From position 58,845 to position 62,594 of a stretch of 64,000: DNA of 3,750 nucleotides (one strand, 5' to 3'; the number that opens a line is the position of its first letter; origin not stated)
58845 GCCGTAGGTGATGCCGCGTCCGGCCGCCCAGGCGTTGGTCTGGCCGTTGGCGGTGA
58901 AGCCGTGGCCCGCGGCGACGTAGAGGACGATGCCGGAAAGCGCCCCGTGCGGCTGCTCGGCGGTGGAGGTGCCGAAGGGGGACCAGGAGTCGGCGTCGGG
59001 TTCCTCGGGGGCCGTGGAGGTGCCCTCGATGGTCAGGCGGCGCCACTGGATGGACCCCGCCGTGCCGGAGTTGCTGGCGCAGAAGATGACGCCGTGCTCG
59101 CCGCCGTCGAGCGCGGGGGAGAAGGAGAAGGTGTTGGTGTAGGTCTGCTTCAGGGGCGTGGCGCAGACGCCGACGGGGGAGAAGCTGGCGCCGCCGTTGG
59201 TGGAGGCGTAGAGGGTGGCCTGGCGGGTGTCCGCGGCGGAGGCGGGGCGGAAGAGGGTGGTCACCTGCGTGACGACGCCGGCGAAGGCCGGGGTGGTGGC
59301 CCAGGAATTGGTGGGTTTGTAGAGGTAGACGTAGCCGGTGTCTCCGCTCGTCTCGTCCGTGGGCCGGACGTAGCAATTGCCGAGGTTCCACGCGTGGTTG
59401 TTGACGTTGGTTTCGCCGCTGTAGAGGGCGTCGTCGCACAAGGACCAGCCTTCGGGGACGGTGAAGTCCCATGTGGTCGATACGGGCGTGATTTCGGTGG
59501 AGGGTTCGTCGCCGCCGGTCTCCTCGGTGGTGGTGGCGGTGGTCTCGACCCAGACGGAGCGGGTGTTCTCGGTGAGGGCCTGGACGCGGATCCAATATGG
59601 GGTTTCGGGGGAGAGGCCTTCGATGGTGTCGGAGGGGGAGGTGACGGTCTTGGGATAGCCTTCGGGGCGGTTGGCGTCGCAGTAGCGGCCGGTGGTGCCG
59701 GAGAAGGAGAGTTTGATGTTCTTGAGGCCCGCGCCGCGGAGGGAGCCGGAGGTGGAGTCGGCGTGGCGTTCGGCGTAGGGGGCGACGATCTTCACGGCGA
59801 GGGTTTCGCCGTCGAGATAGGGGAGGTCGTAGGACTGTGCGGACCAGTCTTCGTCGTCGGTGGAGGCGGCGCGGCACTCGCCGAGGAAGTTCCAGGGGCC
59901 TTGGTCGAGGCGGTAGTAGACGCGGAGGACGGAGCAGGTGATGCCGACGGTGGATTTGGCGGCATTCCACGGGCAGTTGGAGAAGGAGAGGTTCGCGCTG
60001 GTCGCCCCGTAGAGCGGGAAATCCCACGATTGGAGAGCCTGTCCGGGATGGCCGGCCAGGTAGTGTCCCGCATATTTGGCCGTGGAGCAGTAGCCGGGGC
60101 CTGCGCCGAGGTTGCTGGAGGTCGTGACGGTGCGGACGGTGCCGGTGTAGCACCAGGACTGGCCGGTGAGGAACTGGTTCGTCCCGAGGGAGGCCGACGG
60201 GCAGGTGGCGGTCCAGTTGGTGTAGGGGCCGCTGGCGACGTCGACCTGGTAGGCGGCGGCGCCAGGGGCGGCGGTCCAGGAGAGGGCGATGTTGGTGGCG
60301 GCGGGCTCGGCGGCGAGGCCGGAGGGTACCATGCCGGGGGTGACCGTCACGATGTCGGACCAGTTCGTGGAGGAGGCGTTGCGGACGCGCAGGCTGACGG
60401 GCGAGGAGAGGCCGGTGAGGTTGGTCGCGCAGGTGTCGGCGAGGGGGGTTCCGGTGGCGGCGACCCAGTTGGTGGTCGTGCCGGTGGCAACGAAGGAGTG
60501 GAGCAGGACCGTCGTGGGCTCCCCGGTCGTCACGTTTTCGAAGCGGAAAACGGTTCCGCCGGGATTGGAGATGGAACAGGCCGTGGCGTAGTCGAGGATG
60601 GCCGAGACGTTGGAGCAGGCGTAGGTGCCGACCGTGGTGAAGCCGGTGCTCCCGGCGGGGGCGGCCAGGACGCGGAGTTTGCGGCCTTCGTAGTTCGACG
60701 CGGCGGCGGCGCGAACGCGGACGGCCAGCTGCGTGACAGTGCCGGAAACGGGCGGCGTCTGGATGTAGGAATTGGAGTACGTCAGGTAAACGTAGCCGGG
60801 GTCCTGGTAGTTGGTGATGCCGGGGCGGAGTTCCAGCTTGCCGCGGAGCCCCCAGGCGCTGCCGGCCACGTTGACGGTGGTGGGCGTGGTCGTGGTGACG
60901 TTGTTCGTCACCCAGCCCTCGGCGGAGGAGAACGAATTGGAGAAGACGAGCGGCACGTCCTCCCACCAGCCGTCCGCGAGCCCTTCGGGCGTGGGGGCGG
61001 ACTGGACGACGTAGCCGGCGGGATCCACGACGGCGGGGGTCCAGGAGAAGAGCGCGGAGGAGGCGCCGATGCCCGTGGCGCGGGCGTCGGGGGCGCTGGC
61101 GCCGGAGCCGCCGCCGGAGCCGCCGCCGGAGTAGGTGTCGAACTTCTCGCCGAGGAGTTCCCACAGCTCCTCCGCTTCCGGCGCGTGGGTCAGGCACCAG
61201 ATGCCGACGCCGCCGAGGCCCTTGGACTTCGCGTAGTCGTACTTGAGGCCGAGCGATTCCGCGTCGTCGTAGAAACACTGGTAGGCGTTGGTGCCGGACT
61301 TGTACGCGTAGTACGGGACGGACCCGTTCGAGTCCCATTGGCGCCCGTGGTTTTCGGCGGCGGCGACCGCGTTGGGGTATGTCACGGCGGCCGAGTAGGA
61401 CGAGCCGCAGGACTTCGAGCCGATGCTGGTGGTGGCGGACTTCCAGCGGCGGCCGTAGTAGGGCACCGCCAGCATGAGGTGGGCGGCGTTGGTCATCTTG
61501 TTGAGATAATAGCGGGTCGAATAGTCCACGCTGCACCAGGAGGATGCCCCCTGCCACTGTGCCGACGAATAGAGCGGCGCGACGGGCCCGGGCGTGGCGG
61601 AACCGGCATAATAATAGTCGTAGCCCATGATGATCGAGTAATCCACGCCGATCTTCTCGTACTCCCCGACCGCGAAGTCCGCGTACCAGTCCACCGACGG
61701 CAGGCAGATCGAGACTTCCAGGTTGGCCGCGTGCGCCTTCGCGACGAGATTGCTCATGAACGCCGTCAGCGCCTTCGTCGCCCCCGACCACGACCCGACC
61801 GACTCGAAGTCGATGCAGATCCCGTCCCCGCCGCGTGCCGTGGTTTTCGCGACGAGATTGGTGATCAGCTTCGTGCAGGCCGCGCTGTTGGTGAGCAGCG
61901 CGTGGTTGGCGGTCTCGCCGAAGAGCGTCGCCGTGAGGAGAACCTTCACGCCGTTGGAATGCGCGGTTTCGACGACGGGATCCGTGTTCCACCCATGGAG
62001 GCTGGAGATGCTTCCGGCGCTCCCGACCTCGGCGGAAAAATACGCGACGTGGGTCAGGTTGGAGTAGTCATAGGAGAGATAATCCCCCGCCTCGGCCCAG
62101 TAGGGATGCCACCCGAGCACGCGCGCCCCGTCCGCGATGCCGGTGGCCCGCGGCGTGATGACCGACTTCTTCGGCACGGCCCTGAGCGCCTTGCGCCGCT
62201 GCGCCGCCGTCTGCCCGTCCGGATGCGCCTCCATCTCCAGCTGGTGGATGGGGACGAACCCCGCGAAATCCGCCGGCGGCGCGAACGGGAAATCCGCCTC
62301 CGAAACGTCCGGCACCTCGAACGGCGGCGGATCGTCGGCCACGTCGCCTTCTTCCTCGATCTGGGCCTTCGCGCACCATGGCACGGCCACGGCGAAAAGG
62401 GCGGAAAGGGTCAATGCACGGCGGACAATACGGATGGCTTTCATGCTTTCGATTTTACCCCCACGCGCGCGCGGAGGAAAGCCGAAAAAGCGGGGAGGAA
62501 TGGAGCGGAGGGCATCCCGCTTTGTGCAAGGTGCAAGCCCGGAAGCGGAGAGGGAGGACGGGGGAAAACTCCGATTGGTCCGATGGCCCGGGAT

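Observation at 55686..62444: Giant 2252-aa secreted protein combining an intact GH18 catalytic motif with an Amidase_3/M14-like zinc-hydrolase domain and TSP3 calcium-binding repeats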

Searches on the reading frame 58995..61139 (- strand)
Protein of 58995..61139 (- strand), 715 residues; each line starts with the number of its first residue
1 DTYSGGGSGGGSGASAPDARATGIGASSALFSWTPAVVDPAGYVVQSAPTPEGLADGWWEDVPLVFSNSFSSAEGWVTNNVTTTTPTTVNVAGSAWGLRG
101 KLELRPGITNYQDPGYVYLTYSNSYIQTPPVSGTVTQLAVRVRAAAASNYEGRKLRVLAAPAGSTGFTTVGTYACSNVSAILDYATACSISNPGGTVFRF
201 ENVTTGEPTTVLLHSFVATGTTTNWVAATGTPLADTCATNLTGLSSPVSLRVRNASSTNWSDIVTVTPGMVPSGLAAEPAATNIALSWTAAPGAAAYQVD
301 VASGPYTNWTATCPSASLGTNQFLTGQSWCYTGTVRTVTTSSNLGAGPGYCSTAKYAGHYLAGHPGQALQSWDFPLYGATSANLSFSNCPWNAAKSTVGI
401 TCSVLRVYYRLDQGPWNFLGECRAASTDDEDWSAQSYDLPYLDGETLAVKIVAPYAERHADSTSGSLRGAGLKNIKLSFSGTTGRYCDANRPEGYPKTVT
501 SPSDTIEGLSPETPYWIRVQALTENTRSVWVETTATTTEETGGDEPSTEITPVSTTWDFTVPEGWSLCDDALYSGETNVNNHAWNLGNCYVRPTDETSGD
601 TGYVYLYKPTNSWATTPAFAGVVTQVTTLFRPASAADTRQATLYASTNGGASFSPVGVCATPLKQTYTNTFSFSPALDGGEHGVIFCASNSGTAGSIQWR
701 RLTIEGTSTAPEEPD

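Call 74: predict_structure(alignment_id=A5)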
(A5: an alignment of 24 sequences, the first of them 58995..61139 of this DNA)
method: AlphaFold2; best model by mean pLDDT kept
length: 715 residues; sequences in the alignment: 24
mean_pLDDT: 83.2   pTM: 0.48
mean pLDDT of the five models: 83.2, 79.5, 77.9, 77.6, 74.7
residues with pLDDT >= 90: 264; 70-90: 359; 50-70: 59; < 50: 33
segments of 3 or more residues with pLDDT < 50: 1-14, 482-485, 541-549, 713-715
pLDDT, mean of each block of 10 residues (from residue 1): 30 63 83 77 92 88 89 76 76 84 68 77 91 93 87 93 92 89 93 91 88 93 86 80 90 89 91 92 93 90 69 84 84 84 85 91 91 75 91 86 91 80 88 89 76 85 73 89 53 84 91 87 86 84 41 82 79 81 88 67 86 90 92 83 92 92 90 90 91 88 81 43
secondary structure, 60 per line:
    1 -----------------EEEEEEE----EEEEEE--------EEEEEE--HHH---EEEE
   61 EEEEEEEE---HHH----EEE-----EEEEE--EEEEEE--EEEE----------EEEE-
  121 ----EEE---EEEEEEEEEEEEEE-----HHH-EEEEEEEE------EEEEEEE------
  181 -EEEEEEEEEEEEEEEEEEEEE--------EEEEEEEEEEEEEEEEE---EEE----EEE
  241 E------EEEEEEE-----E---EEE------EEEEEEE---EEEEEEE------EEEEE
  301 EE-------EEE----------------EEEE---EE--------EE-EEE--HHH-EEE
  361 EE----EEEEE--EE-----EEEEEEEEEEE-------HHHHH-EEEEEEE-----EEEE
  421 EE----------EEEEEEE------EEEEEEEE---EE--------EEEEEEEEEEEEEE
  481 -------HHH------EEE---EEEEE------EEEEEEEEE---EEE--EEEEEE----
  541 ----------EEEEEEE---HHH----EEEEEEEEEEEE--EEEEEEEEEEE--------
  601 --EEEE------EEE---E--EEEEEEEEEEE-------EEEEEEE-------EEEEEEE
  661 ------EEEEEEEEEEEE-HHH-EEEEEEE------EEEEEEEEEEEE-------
elements in order (helices of 4 or more, strands of 3 or more residues): E18-24 E29-34 E43-48 E57-68 E79-81 E87-91 E94-99 E102-105 E116-119 E125-127 E131-144 E154-161 E168-174 E182-202 E211-227 E231-233 E238-241 E248-254 E264-266 E273-279 E283-289 E296-302 E310-312 E329-332 E349-351 E358-362 E367-371 E381-391 H399-403 E405-411 E417-422 E433-439 E446-453 E467-480 E497-499 E503-507 E514-522 E526-528 E531-536 E551-557 E568-579 E582-592 E603-606 E613-615 E622-632 E640-646 E654-660 E667-678 E684-690 E697-708
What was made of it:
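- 59010..61094 (-): Non-catalytic all-beta region, residues 451-1145: CBM-like jelly rolls (about 495-660, about 741-925, about 990-1140) and fn3 segments. AF2 model with pLDDT 83 and pTM 0.48 (call 74).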

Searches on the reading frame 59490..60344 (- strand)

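Call 17: search_protein_families(library=pfam, proteins=[window:59490-60344:-], max_evalue=1)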
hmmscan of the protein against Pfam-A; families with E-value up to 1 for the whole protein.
window:59490-60344:- (285 aa): 1 family
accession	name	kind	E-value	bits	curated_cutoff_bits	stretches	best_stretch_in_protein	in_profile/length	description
PF00041.27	fn3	-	0.0001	22.9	25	1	226-268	41-83/84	Fibronectin type III domain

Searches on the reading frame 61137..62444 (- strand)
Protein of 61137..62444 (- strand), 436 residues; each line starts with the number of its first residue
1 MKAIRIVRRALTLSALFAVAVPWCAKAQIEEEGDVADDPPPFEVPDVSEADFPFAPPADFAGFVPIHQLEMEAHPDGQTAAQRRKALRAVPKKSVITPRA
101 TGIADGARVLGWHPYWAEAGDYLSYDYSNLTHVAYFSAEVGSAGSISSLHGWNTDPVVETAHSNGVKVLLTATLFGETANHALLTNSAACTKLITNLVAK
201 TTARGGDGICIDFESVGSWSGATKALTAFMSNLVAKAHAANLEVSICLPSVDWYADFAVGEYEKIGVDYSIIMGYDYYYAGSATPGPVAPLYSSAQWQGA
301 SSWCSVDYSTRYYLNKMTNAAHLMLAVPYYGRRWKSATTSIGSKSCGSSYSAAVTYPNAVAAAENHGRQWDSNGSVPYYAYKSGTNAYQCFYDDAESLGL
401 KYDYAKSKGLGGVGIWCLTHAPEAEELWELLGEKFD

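Call 17: search_protein_families(library=pfam, proteins=[window:61137-62444:-], max_evalue=1)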
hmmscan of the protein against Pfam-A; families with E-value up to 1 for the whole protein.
window:61137-62444:- (436 aa): 2 families
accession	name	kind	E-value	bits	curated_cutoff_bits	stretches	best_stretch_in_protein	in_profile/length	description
PF00704.34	Glyco_hydro_18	-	2e-32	113.6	29.6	1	115-418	5-314/317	Glycosyl hydrolases family 18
PF03644.19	Glyco_hydro_85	-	0.00084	19.4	22.2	1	156-241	42-133/302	Glycosyl hydrolase family 85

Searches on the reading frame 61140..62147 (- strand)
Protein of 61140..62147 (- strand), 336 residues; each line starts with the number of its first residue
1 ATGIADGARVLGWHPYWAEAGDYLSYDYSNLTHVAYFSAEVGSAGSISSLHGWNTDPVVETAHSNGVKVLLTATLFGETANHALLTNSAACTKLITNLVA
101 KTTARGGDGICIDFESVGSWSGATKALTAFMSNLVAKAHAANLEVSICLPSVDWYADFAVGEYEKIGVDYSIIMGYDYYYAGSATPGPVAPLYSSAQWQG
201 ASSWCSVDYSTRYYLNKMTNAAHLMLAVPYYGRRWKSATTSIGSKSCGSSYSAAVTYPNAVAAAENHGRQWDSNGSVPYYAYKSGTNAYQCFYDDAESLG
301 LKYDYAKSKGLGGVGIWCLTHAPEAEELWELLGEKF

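Call 52: search_solved_structures(query=A4, max_evalue=0.00001, show_alignments=4)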
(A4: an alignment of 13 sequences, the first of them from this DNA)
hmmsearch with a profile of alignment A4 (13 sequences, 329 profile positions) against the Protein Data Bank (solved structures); distinct sequences matched with E-value up to 0.00001: 137 (the best 60 are shown).
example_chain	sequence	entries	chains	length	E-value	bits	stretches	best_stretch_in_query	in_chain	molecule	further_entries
4wiw_A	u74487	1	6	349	2.4e-38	135.2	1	55-325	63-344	Glycoside hydrolase family 18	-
3cz8_A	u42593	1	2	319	3.4e-36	128.2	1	30-319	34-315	Putative sporulation-specific glycosylase ydhD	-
5gzu_A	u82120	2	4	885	6.3e-32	114.2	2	89-318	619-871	Chitinase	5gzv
8hw6_A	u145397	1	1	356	1.3e-31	113.1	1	41-325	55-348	Chitinase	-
5gzt_B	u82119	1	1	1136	5.3e-30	107.8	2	89-318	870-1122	Chitinase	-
5xwf_A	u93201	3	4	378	8.2e-30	107.2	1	22-327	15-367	Fungal chitinase from Rhizomucor miehei (SeMet-substituted proteins) | Chintase | Chitinase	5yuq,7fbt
8hw7_A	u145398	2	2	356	4.4e-29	104.8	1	41-325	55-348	Chitinase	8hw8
6g9c_A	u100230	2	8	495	4.9e-28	101.4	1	64-316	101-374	Immunomodulatory active chitinase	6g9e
6le7_A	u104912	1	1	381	4e-27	98.4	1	74-316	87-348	Probable endochitinase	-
6ldu_A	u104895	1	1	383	4.1e-27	98.3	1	74-316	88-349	Probable endochitinase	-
6le8_A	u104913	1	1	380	4.5e-27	98.2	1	74-316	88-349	Probable endochitinase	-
1hkk_A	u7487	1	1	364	1.3e-26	96.7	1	73-316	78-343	CHITOTRIOSIDASE-1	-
1hki_A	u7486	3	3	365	1.3e-26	96.7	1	73-316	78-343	CHITOTRIOSIDASE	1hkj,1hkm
1lg1_A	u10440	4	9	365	1.9e-26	96.2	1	73-316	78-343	chitotriosidase | Chitotriosidase-1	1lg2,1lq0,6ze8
1guv_A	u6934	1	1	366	1.9e-26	96.1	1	73-316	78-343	CHITOTRIOSIDASE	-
4s3j_A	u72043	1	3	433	1.2e-24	90.2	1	29-327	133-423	Cortical-lytic enzyme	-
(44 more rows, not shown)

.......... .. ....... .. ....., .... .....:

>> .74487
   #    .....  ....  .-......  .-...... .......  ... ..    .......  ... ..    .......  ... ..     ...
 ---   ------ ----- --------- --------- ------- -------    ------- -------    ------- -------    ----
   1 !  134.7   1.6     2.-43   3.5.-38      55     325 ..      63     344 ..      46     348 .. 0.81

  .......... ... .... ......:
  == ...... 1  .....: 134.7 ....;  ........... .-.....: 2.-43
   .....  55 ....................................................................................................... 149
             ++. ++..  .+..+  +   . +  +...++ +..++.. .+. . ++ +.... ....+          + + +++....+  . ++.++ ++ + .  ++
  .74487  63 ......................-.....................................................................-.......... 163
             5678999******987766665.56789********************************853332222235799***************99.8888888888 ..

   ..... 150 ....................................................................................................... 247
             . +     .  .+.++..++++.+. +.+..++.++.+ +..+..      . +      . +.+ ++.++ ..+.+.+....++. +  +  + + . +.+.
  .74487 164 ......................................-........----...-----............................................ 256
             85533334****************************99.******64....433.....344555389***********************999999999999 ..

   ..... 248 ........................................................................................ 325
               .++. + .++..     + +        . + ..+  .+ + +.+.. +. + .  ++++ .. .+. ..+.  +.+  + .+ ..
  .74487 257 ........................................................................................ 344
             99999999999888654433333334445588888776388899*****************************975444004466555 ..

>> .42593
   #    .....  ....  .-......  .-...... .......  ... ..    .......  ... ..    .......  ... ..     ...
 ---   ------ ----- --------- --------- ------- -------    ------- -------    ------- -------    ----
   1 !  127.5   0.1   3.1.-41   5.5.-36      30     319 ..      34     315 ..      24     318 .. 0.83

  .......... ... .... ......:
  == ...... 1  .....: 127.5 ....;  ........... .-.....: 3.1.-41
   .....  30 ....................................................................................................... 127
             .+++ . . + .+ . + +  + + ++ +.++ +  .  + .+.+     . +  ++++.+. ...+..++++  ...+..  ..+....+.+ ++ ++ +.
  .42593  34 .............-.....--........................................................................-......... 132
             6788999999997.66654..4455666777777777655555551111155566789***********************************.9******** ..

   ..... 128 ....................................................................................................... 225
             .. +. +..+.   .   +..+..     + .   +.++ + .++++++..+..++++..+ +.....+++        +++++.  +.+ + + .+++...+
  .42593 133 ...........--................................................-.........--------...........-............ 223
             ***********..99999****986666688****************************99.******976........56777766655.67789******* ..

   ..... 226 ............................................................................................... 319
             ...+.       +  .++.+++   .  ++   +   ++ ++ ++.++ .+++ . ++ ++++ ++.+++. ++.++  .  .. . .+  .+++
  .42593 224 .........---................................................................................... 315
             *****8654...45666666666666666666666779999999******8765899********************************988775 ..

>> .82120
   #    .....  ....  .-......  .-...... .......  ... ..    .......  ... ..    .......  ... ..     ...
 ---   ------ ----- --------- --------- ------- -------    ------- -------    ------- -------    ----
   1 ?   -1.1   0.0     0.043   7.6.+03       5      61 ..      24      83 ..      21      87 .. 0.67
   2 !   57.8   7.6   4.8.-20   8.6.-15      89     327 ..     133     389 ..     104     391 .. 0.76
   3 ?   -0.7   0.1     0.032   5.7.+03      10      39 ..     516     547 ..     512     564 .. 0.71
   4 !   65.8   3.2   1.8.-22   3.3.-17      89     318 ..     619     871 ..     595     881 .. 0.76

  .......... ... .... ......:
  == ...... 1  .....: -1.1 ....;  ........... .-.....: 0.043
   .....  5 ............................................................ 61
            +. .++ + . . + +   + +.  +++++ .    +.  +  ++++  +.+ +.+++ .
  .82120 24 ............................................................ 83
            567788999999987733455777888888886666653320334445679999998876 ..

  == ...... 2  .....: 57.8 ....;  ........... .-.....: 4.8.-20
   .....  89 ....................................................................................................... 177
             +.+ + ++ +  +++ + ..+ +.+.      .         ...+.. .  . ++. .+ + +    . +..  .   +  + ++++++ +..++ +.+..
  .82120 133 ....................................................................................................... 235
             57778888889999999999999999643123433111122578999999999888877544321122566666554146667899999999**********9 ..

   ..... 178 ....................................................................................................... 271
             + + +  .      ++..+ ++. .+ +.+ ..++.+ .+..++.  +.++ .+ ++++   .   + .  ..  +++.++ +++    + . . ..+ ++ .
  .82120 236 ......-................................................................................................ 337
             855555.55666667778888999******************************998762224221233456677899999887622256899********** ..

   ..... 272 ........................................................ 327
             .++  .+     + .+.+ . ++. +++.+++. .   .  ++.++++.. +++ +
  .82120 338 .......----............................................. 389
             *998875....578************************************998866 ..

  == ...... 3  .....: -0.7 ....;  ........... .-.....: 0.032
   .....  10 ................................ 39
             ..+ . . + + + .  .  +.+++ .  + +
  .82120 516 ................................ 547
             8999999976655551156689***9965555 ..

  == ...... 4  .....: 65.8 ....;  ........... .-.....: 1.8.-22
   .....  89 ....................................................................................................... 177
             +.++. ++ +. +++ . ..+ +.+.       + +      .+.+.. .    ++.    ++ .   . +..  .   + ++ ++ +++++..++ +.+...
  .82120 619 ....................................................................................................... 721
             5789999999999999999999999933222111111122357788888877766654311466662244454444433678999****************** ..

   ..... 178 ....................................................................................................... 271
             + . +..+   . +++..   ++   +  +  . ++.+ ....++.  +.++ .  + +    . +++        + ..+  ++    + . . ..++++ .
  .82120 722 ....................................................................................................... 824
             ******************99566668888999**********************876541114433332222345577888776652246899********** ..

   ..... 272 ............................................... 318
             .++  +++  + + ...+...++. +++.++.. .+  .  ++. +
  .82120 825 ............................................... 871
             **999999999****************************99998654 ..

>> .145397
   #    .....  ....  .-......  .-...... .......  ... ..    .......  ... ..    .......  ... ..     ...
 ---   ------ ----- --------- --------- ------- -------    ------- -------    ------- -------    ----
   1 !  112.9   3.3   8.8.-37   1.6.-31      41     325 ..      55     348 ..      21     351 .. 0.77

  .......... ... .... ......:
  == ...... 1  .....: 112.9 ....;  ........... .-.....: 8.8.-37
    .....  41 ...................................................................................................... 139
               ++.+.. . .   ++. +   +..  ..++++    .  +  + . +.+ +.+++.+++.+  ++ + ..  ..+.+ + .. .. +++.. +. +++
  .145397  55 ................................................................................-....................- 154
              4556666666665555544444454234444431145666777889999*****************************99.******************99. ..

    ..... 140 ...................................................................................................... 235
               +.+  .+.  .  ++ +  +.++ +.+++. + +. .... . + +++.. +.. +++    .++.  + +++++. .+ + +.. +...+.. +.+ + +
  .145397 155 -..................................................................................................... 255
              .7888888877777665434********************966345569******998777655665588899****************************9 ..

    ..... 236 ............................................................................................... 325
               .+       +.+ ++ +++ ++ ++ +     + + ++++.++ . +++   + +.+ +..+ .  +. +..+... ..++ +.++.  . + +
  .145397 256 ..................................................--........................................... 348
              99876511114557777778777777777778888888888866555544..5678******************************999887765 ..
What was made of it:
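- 61191..62102 (-): GH18 catalytic domain, residues 115-418. The family profile hits 4wiw at 2.4e-38, YdhD 3cz8 at 3.4e-36, chitinases at about 1e-31 and SleL 4s3j at 1.2e-24 (call 52).
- On Glycoside hydrolase family 18 (Pfam PF00704): The same position is V or T in 4wiw and YdhD (call 52).
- Closest known: SleL/YaaH and YdhD group of GH18. Same: 4wiw and YdhD are the best PDB profile matches (E 2.4e-38 and 3.4e-36) (call 52).
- They rank ahead of true chitinases, and SleL and YaaH are also hit (call 52). The top GH18 matches are the YdhD/4wiw group rather than chitinases (call 52).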
